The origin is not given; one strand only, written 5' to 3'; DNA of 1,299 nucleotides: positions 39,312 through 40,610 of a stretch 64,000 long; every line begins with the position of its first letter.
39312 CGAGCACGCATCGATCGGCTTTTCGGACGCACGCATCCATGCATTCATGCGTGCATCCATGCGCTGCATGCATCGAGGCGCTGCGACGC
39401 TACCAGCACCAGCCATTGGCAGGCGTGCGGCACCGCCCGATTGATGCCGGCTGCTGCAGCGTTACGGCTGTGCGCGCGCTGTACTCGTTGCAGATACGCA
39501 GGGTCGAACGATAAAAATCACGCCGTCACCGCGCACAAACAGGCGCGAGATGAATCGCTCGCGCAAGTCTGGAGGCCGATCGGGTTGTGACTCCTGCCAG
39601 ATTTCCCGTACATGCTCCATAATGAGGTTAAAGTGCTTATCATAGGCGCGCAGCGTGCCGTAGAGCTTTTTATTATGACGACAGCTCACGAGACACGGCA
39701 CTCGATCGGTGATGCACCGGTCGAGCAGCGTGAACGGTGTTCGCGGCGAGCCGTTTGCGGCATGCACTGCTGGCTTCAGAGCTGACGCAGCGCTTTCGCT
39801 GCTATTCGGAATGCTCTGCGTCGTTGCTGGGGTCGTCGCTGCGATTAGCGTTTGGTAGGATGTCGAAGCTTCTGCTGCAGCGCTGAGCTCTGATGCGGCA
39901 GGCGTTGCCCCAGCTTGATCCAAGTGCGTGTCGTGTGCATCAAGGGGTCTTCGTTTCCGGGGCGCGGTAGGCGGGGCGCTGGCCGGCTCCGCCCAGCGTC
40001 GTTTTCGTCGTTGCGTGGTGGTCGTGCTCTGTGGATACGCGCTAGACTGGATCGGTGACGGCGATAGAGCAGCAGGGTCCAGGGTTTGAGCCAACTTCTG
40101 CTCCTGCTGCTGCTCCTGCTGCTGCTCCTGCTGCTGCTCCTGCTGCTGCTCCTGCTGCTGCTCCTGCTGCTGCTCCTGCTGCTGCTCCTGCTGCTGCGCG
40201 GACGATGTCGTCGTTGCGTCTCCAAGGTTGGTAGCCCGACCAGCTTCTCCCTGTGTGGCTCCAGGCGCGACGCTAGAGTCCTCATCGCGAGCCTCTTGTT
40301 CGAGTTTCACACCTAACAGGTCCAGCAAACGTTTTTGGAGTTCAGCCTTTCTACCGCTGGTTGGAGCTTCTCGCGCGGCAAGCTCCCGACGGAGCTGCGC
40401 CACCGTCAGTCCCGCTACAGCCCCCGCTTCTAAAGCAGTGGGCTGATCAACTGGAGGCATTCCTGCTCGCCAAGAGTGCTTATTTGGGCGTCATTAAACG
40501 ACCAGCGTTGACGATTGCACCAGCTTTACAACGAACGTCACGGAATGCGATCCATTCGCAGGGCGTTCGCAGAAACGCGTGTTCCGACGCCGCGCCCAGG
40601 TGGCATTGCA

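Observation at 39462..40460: SmD2 Sm domain fused in one open frame to an N-terminal SAP-like motif and a (QQQE)n repeat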

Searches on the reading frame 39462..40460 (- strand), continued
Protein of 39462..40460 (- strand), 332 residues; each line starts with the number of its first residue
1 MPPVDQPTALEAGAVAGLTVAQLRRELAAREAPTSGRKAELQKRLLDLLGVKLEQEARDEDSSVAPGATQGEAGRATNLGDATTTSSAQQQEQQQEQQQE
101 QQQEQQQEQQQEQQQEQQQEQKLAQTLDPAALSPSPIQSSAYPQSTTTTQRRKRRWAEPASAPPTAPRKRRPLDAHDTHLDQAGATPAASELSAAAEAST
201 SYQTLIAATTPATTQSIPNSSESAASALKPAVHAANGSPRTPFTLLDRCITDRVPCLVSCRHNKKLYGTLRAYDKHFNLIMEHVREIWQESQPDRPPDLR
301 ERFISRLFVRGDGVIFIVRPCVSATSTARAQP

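Call 52: list_cluster_members(proteins=[P0049, P0052, P0047, P0048, P0053, P0054, P0057, P0061, P0063, P0065])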
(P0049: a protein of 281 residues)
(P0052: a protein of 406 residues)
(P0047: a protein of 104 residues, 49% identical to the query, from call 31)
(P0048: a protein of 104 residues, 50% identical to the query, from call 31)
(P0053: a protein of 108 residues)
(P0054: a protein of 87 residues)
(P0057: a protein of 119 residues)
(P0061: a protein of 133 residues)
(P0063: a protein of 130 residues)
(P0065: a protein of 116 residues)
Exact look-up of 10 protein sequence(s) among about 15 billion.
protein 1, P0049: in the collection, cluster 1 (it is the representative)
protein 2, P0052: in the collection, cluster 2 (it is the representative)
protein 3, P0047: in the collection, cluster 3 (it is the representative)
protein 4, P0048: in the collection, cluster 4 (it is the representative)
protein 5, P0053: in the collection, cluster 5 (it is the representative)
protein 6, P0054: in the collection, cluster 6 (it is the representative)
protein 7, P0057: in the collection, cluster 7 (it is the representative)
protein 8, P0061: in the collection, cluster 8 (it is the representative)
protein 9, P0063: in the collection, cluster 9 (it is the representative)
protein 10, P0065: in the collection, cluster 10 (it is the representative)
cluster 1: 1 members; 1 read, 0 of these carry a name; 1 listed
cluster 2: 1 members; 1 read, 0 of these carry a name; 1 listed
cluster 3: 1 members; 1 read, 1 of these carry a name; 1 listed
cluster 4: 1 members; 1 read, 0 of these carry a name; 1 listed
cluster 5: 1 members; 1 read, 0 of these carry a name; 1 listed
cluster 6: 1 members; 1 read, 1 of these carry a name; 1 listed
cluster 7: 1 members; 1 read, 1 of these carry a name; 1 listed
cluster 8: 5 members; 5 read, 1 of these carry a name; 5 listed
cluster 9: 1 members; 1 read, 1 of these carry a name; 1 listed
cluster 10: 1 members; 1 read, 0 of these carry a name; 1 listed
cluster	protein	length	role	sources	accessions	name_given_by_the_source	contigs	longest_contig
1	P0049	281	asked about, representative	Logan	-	-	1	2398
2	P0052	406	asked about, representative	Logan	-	-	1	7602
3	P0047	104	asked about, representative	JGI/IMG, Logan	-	small nuclear ribonucleoprotein D2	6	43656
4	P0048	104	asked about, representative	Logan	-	-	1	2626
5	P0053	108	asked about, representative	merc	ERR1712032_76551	-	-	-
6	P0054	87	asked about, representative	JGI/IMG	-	small nuclear ribonucleoprotein D2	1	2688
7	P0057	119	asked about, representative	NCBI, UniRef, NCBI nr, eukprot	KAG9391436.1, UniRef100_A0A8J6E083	LSM domain [Carpediemonas membranifera] | Small nuclear ribonucleoprotein Sm D2 n=1 Tax=Carpediemonas membranifera TaxID=201153 ... | KAG9391436.1 LSM domain [Carpediemonas membranifera]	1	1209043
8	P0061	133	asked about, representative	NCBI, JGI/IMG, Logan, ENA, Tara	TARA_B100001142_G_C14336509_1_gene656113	small nuclear ribonucleoprotein D2 | strand:+ start:289 stop:690 length:402 start_codon:yes stop_codon:yes gene_type:complete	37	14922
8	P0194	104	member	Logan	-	-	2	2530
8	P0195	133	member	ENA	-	-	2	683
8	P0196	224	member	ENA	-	-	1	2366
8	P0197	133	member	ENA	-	-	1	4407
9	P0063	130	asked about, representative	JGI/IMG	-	small nuclear ribonucleoprotein D2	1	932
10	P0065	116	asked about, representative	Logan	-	-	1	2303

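Call 53: find_encoding_contigs(protein=P0052, flank=5000, max_places=2)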
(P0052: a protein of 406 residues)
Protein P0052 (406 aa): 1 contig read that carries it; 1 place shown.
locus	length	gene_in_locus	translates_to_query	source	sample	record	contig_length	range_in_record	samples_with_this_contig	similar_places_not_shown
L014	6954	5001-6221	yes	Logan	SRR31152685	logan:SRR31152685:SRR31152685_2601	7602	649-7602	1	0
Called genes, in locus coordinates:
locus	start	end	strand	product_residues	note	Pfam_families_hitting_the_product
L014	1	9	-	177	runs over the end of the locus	PF10163:EnY2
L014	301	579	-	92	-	PF01780:Ribosomal_L37ae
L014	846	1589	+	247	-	-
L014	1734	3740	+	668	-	PF00447:HSF_DNA-bind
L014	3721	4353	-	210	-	-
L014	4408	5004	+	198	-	-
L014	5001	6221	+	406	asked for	PF02037:SAP, PF01423:LSM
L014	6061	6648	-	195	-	-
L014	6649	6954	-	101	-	?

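Call 54: find_encoding_contigs(protein=P0049, flank=5000, max_places=2)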
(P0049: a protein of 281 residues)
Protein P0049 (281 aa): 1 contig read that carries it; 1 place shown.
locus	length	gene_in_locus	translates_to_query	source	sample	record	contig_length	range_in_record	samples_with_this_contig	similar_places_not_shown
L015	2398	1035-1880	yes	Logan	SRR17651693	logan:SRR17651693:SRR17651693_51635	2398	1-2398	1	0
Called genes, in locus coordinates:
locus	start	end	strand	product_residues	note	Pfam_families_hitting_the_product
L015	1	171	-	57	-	?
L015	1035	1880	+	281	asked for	PF02037:SAP, PF01423:LSM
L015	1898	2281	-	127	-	-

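Call 67: search_protein_families(library=pfam, proteins=[P0007, P0006, P0020, P0009], max_evalue=0.01)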
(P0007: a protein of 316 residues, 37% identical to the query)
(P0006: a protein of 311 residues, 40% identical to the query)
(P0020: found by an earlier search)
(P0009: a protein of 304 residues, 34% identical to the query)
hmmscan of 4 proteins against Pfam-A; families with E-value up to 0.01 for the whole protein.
P0007 (316 aa): 2 families
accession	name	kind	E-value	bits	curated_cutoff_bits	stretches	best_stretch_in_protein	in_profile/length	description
PF01423.28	LSM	-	1.7e-12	47.3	23.4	1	242-303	12-65/66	LSM domain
PF02037.33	SAP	-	1.1e-07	31.8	23.9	1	20-49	4-33/37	SAP domain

P0006 (311 aa): 2 families
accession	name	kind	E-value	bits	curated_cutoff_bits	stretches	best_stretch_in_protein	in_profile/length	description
PF01423.28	LSM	-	4.1e-13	49.3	23.4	1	235-296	12-65/66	LSM domain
PF02037.33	SAP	-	6.2e-07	29.3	23.9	1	15-43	5-33/37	SAP domain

P0020 (298 aa): 5 families
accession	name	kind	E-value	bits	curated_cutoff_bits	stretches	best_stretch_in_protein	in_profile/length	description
PF02037.33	SAP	-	9e-24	83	23.9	2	64-98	2-36/37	SAP domain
PF01423.28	LSM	-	4.3e-13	49.2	23.4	1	220-293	12-64/66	LSM domain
PF18953.6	SAP_new25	-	4.9e-07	29.7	26.3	0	78-107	19-48/51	SAP domain-containing new25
PF12949.13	HeH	-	0.0016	18.6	28.9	0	66-92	3-31/35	HeH/LEM domain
PF20253.3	DUF6604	-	0.0065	16.4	27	0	199-279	68-152/251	Family of unknown function (DUF6604)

P0009 (304 aa): 5 families
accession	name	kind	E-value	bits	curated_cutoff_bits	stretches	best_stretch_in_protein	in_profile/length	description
PF02037.33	SAP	-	1.7e-23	82.1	23.9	2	64-98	2-36/37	SAP domain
PF01423.28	LSM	-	9.5e-13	48.1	23.4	1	221-299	12-64/66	LSM domain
PF18953.6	SAP_new25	-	1.4e-07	31.4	26.3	0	71-106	12-47/51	SAP domain-containing new25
PF20253.3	DUF6604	-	0.0009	19.2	27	1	197-285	63-152/251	Family of unknown function (DUF6604)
PF12949.13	HeH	-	0.0056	16.8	28.9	0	66-92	3-31/35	HeH/LEM domain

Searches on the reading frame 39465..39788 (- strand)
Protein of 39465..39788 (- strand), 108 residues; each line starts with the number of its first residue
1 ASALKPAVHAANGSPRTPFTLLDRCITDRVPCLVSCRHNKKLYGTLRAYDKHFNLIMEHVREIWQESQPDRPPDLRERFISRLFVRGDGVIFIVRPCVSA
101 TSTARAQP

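Call 31: find_homologous_proteins(query=window:39465-39788:-, max_evalue=0.00001)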
Query window:39465-39788:- (108 aa): 2 proteins with E <= 0.00001 among 4 candidates.
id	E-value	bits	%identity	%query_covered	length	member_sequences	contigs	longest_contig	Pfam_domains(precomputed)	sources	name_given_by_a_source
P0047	3.7e-17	80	49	74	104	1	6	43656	PF01423.29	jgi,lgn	jgi:small nuclear ribonucleoprotein D2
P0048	2.3e-16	78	50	72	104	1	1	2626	PF01423.29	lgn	-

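Call 34: find_encoding_contigs(protein=P0047, flank=4000, max_places=3)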
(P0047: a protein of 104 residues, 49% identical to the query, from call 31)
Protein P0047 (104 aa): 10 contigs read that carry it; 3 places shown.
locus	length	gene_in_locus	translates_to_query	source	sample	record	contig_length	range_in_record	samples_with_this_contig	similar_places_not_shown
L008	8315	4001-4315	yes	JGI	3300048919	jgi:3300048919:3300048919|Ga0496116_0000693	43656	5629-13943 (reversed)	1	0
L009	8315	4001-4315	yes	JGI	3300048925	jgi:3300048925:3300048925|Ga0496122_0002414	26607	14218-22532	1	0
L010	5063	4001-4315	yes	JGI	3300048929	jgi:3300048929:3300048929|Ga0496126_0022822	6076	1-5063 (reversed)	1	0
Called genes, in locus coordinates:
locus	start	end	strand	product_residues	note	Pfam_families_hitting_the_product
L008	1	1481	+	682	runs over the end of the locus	PF02934:GatB_N, PF02637:GatB_Yqey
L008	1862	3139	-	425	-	PF16450:Prot_ATP_ID_OB_C, PF05496:RuvB_N (faint), PF13191:AAA_16 (faint), PF00004:AAA, PF07728:AAA_5 (faint), PF13401:AAA_22 (faint), PF17862:AAA_lid_3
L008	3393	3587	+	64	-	-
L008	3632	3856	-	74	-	-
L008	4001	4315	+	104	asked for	PF01423:LSM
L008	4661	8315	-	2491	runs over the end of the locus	-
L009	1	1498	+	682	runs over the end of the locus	PF02934:GatB_N, PF02637:GatB_Yqey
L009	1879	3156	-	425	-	PF16450:Prot_ATP_ID_OB_C, PF05496:RuvB_N (faint), PF13191:AAA_16 (faint), PF00004:AAA, PF07728:AAA_5 (faint), PF13401:AAA_22 (faint), PF17862:AAA_lid_3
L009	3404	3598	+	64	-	-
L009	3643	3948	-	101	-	-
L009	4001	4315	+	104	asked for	PF01423:LSM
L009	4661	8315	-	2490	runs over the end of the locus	-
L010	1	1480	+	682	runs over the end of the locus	PF02934:GatB_N, PF02637:GatB_Yqey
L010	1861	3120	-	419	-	PF16450:Prot_ATP_ID_OB_C, PF05496:RuvB_N (faint), PF13191:AAA_16 (faint), PF13401:AAA_22 (faint), PF00004:AAA, PF07728:AAA_5 (faint), PF17862:AAA_lid_3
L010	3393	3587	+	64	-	-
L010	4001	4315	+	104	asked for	PF01423:LSM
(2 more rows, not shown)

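Call 55: find_homologous_proteins(query=P0047, max_evalue=1e-8)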
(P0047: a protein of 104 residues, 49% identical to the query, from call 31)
Query P0047 (104 aa): 2 proteins with E <= 1e-8 among 8 candidates.
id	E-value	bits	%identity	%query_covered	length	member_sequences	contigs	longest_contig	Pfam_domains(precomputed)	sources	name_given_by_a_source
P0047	2.3e-64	232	100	100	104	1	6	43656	PF01423.29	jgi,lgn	jgi:small nuclear ribonucleoprotein D2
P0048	5.1e-45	170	74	100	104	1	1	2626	PF01423.29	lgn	-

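Call 67: search_protein_families(library=pfam, proteins=[P0047], max_evalue=0.01)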
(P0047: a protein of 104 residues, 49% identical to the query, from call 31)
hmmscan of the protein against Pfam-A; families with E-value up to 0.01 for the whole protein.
P0047 (104 aa): 1 family
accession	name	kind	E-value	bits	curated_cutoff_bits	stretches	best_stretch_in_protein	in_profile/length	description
PF01423.28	LSM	-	4.3e-14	52.4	23.4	1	29-98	10-65/66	LSM domain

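Call 82: predict_structure(alignment_id=A3)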
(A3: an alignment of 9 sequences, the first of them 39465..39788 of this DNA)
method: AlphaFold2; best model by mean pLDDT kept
length: 108 residues; sequences in the alignment: 9
mean_pLDDT: 78.9   pTM: 0.64
mean pLDDT of the five models: 78.9, 78.2, 77.7, 69.6, 47.7
residues with pLDDT >= 90: 52; 70-90: 29; 50-70: 4; < 50: 23
segments of 3 or more residues with pLDDT < 50: 1-13, 99-108
pLDDT, mean of each block of 10 residues (from residue 1): 39 62 90 92 96 95 90 91 93 73 39
secondary structure, 60 per line:
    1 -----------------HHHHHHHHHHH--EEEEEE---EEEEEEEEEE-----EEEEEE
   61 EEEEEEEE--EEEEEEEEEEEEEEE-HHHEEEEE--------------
elements in order: H18-28 E31-36 E40-49 E55-68 E71-85 E90-94

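Call 84: fold_search(model_id=the predicted structure, library=pdb)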
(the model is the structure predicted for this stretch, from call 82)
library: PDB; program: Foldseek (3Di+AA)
matches with E <= 10: 959; with E <= 0.001: 358
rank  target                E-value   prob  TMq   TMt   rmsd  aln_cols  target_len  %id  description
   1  3jb9_G                3.0e-08  1.00  0.68  0.77   1.6        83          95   36  Cryo-EM structure of the yeast spliceosome at 3.6 angstrom resolution (released 2015-09-23)
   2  3jcm_Q                3.4e-08  1.00  0.66  0.79   1.5        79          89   38  Cryo-EM structure of the spliceosomal U4/U6.U5 tri-snRNP (released 2016-02-24)
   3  3jcm_U                3.4e-08  1.00  0.66  0.78   1.5        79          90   38  Cryo-EM structure of the spliceosomal U4/U6.U5 tri-snRNP (released 2016-02-24)
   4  6n7x_M                4.0e-08  1.00  0.68  0.75   1.4        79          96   38  S. cerevisiae U1 snRNP (released 2019-07-24)
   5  9l5r_c                4.0e-08  1.00  0.67  0.85   1.9        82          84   34  Cryo-EM structure of the thermophile spliceosome (state ILS) (released 2025-03-12)
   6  9dtr_j                5.3e-08  1.00  0.68  0.80   1.2        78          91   38  Structure of the yeast post-catalytic P complex spliceosome at 2.3 Angstrom resolution (released 2024-12-25)
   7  5nrl_i                5.3e-08  1.00  0.69  0.80   1.1        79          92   38  Structure of a pre-catalytic spliceosome (released 2017-05-31)
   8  5gan_j                5.9e-08  1.00  0.69  0.79   1.2        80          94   38  The overall structure of the yeast spliceosomal U4/U6.U5 tri-snRNP at 3.7 Angstrom (released 2016-01-27)
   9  8c6j_a                6.9e-08  1.00  0.70  0.74   1.2        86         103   35  Human spliceosomal PM5 C* complex (released 2023-07-12)
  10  9l5r_m                7.3e-08  1.00  0.67  0.83   2.0        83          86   34  Cryo-EM structure of the thermophile spliceosome (state ILS) (released 2025-03-12)
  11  5zwn_c                7.8e-08  1.00  0.67  0.72   1.5        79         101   38  Cryo-EM structure of the yeast pre-B complex at an average resolution of 3.3 angstrom (Part II: U1 snRNP region) (released 2018-08-29)
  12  4wzj_DDDD             8.7e-08  1.00  0.72  0.74   1.5        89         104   34  Spliceosomal U4 snRNP core domain (released 2015-01-14)
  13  7b9v_j                9.2e-08  1.00  0.69  0.76   1.4        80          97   38  Yeast C complex spliceosome at 2.8 Angstrom resolution with Prp18/Slu7 bound (released 2021-03-10)
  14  9esh_G                9.2e-08  1.00  0.65  0.68   1.5        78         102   38  Structure of a B-state intermediate committed to discard (Bd-I state) (released 2024-12-25)
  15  6n7p_M                9.7e-08  1.00  0.67  0.68   1.5        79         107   38  S. cerevisiae spliceosomal E complex (UBC4) (released 2019-09-18)
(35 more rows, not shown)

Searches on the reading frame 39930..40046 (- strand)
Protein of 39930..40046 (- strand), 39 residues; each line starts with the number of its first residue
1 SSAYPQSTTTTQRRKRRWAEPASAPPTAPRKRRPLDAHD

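Call 61: search_solved_structures(query=window:39930-40046:-, max_evalue=10, show_alignments=5)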
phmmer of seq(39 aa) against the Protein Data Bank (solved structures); distinct sequences matched with E-value up to 10: 1.
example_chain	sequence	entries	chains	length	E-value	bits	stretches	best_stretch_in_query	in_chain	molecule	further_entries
4urp_A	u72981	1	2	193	0.74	13.9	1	13-38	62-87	FATTY ACID REPRESSION MUTANT PROTEIN 2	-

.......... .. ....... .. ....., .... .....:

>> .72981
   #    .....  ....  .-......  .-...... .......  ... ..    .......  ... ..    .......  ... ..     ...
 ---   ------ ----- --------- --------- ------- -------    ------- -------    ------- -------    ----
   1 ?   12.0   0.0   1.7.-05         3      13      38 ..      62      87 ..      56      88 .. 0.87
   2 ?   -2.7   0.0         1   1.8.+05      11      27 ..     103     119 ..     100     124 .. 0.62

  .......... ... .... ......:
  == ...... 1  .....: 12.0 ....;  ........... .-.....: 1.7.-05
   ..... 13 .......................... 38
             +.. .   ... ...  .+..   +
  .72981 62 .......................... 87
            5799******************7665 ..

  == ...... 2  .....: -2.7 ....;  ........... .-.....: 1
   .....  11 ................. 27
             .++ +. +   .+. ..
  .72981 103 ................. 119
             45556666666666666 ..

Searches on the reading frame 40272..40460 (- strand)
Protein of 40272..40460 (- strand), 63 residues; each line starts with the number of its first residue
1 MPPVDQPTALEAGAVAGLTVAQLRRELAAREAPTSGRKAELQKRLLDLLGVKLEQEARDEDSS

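Call 68: search_solved_structures(query=window:40272-40460:-, max_evalue=1, show_alignments=2)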
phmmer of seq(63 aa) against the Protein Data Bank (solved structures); distinct sequences matched with E-value up to 1: 2.
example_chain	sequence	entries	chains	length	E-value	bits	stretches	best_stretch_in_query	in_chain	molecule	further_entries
2kvu_A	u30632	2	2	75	0.01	19.6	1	4-45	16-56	MKL/myocardin-like protein 1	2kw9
1zrj_A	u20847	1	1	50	0.14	16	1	15-48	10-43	E1B-55kDa-associated protein 5 isoform c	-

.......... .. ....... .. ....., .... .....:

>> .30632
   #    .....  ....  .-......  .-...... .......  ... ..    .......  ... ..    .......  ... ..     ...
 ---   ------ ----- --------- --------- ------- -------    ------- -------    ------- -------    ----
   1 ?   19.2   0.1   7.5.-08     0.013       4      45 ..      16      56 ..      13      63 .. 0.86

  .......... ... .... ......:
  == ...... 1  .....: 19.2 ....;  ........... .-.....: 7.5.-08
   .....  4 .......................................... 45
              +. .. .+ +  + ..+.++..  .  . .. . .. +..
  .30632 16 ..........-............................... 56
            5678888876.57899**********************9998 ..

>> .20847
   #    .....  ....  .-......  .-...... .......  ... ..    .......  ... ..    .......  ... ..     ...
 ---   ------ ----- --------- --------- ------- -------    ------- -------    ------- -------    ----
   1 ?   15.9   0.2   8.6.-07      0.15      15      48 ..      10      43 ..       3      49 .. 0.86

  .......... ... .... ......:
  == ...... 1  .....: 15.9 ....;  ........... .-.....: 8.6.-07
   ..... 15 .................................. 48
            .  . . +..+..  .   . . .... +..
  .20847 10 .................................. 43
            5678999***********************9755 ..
